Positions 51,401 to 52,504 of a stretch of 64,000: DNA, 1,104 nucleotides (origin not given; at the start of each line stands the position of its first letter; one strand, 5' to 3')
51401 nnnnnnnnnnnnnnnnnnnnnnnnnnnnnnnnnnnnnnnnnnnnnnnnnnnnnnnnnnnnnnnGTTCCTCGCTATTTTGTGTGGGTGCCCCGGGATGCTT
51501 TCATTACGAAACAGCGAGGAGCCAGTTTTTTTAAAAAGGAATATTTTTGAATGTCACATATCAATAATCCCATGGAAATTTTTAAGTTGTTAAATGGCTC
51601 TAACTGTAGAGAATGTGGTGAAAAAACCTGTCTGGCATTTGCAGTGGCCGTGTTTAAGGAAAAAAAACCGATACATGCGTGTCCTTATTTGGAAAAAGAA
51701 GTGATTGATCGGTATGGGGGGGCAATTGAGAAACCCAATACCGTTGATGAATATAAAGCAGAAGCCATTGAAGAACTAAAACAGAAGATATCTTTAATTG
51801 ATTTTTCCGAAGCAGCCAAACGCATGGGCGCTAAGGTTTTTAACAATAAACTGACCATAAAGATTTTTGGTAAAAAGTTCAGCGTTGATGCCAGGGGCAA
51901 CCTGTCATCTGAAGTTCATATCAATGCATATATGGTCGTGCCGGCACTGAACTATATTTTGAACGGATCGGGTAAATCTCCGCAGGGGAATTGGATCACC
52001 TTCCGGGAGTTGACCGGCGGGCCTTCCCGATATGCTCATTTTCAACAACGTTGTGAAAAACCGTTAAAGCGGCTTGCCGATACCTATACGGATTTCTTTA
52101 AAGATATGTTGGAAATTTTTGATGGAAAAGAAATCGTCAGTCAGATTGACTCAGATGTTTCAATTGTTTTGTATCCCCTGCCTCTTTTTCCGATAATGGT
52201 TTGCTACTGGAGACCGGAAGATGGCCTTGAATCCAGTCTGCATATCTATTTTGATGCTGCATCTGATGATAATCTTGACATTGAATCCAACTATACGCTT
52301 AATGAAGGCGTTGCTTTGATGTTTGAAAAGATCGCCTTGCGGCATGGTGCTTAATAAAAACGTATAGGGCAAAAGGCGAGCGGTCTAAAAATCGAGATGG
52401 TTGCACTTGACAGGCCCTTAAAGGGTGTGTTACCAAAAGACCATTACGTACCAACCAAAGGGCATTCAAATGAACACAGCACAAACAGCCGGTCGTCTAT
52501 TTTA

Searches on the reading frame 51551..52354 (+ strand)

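Call 9: search_protein_families(library=ncbifam, proteins=[window:51551-52354:+])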
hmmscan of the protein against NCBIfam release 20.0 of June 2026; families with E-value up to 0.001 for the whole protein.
window:51551-52354:+ (267 aa): 4 families
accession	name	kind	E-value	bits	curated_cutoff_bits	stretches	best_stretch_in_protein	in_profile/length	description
NF003195.0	PRK04165.1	equivalog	5.7e-14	51.8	306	1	5-53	3-51/450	acetyl-CoA decarbonylase/synthase complex subunit gamma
NF005505.0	PRK07118.1-4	equivalog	4.1e-06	26.5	378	1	9-64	42-97/265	Fe-S cluster domain-containing protein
NF041836.1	rnfB_Methano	equivalog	4.1e-06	26.4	445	1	9-63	42-96/265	Rnf electron transport complex subunit RnfB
TIGR01944.1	rnfB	subfamily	0.0002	20.9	68.7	1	9-84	39-111/190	RnfABCDGE type electron transport complex subunit B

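Call 10: search_protein_families(library=pfam, proteins=[window:51551-52354:+])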
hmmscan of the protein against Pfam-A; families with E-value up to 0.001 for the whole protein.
window:51551-52354:+ (267 aa): 2 families
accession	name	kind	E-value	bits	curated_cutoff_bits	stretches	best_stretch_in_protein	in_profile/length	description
PF12654.12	DUF3786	-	3.9e-47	160.5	27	1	84-255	1-174/176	Domain of unknown function (DUF3786)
PF04060.18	FeS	-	3.4e-12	46.3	23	1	14-46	1-33/33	Putative Fe-S cluster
